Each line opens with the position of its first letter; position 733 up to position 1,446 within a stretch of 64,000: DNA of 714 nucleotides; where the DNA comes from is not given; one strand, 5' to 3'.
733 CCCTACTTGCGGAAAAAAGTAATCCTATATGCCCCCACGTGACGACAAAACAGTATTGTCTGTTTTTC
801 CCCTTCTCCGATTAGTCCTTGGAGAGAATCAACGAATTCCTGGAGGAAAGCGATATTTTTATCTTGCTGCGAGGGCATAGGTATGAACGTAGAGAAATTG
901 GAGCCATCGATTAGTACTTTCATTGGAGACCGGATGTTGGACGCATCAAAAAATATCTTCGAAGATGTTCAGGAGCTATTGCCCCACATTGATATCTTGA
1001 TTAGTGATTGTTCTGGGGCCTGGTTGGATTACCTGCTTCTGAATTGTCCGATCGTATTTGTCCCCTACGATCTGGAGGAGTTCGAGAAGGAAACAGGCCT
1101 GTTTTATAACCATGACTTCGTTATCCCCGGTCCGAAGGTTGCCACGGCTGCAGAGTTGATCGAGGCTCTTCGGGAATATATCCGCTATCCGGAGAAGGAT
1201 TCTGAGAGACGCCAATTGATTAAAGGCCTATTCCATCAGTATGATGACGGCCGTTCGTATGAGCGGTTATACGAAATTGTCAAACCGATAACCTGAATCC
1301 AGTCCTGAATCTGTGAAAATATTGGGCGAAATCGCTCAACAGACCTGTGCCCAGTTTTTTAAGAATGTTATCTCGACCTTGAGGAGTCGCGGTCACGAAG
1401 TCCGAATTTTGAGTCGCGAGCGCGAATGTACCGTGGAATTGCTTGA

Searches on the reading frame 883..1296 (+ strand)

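Call 32: search_protein_families(library=pfam, proteins=[window:883-1296:+])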
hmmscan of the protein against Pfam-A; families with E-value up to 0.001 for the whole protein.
window:883-1296:+ (137 aa): 1 family
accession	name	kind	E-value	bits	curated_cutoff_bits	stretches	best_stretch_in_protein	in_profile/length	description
PF04464.20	Glyphos_transf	-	1.3e-23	84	22.1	1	17-133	251-365/367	CDP-Glycerol:Poly(glycerophosphate) glycerophosphotransferase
